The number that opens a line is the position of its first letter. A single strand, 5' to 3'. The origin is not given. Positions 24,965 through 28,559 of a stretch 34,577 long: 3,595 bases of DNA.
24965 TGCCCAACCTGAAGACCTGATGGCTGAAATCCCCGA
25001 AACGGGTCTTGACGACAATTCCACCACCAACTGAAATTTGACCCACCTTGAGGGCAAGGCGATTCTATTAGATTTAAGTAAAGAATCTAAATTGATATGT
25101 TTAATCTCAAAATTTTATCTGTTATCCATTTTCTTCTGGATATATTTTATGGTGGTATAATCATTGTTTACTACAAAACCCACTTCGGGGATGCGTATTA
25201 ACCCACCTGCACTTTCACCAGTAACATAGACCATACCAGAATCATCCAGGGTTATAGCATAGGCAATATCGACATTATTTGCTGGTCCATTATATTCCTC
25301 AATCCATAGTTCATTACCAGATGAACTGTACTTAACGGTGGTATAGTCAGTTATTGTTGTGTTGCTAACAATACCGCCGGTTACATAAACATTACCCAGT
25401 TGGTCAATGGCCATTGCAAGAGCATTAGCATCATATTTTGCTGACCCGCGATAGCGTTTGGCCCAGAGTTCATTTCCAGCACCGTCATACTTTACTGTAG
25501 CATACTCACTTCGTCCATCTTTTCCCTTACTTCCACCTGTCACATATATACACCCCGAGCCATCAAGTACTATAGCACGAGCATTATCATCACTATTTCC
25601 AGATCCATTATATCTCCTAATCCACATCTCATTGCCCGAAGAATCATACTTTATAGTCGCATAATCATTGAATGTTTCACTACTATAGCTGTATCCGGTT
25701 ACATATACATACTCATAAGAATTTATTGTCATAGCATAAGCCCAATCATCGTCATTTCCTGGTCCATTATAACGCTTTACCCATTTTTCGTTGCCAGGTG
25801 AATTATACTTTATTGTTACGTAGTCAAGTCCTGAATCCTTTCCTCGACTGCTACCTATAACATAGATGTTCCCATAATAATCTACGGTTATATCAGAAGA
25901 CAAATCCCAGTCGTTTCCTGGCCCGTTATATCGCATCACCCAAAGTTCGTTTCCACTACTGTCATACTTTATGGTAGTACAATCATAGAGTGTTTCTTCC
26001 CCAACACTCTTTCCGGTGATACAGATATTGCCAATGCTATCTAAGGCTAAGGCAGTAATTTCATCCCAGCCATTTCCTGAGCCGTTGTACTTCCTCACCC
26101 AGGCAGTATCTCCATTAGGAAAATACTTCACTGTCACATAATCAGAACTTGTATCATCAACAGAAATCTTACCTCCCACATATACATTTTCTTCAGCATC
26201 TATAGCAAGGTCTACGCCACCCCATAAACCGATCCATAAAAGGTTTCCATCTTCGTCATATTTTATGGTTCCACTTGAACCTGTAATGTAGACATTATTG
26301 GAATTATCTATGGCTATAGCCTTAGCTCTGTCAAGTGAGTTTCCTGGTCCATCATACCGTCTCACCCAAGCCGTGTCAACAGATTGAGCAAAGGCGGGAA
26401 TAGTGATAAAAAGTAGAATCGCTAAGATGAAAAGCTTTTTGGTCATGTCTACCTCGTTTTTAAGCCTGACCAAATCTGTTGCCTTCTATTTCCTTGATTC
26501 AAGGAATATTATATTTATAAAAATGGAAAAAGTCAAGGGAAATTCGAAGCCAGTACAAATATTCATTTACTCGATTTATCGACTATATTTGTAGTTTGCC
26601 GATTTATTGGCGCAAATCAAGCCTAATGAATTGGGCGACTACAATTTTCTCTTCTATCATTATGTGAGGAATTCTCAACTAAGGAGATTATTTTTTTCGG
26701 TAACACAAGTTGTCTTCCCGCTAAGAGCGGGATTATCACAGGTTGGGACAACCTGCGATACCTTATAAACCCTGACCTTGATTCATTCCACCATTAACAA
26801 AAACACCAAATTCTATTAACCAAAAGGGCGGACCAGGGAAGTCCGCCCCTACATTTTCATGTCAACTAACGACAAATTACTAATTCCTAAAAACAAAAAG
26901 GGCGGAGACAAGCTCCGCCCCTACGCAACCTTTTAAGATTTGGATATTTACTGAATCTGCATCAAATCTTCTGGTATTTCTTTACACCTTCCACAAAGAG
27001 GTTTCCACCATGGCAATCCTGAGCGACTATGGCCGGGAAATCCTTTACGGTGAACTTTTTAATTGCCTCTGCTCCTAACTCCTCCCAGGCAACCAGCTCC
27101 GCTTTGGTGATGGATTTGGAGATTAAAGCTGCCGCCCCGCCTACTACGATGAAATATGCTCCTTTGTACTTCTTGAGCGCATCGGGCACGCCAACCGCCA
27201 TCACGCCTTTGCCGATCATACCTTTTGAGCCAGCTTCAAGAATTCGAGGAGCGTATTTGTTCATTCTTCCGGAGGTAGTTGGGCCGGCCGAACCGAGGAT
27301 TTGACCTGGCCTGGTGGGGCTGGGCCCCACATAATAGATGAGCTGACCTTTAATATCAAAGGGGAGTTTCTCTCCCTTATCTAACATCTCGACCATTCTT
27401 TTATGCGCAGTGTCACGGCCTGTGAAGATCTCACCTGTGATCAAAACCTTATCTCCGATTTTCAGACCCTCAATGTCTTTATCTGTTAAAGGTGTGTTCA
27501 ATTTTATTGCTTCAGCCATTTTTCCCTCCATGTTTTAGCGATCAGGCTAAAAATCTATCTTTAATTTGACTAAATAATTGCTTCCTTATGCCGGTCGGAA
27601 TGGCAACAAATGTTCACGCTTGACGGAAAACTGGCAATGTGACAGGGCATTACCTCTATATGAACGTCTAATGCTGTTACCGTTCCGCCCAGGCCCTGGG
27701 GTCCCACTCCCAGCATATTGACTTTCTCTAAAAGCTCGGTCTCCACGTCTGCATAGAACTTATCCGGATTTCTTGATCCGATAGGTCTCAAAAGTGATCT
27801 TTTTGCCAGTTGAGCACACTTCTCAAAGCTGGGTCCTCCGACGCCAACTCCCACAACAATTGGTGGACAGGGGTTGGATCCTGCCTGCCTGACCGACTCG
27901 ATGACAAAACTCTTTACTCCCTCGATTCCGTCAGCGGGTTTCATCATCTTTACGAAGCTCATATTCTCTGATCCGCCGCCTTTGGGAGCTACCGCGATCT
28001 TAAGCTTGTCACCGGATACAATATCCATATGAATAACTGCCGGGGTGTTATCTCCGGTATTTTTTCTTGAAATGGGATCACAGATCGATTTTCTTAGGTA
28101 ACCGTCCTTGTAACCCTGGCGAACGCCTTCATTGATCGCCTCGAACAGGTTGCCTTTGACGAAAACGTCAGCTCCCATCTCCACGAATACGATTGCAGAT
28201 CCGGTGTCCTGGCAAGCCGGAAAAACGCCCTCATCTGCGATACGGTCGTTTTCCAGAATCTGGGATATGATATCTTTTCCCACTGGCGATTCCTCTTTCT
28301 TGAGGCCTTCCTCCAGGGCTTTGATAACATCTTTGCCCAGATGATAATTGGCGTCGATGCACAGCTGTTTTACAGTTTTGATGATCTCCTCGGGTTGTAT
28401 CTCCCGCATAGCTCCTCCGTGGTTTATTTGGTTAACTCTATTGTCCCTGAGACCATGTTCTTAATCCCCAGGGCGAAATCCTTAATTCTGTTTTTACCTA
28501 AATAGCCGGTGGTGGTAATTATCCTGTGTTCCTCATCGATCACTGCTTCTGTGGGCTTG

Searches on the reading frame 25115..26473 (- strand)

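Call 14: search_protein_families(library=pfam, proteins=[window:25115-26473:-], max_evalue=0.001)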
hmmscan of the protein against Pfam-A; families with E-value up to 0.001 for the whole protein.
window:25115-26473:- (452 aa): 2 families
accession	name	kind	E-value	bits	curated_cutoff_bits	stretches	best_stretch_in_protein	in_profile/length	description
PF06739.17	SBBP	-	7.7e-26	90.2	20.5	2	36-67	2-32/38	Beta-propeller repeat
PF11910.14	NdhO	-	0.00017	21.9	25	0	269-287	43-61/66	Cyanobacterial and plant NDH-1 subunit O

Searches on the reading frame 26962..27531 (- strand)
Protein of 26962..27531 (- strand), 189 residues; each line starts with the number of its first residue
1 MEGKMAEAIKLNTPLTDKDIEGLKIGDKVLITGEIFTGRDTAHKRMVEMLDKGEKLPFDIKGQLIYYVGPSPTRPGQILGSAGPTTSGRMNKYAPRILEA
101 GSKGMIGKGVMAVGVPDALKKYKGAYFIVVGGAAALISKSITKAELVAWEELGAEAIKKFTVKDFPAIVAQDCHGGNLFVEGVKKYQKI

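Call 14: search_protein_families(library=pfam, proteins=[window:26962-27531:-], max_evalue=0.001)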
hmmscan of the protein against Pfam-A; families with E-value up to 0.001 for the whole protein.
window:26962-27531:- (189 aa): 1 family
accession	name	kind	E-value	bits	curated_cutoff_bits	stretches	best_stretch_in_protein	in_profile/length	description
PF05683.17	Fumerase_C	-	6.1e-60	202.5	22.2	1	6-180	26-203/205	Fumarase C-terminus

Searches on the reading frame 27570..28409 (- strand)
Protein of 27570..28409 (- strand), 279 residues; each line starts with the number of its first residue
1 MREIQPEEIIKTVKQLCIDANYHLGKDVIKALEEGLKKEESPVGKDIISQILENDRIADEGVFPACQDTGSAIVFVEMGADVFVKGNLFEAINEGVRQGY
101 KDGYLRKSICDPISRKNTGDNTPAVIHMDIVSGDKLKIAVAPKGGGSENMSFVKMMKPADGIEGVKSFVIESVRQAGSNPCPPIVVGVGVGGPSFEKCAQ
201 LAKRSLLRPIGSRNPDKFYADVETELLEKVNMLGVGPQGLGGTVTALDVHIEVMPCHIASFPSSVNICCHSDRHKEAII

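Call 14: search_protein_families(library=pfam, proteins=[window:27570-28409:-], max_evalue=0.001)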
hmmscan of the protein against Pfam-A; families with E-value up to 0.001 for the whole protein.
window:27570-28409:- (279 aa): 1 family
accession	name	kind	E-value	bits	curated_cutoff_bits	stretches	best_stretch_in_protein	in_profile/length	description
PF05681.19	Fumerase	-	1e-114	382.9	25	1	11-277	2-269/270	Fumarate hydratase (Fumerase)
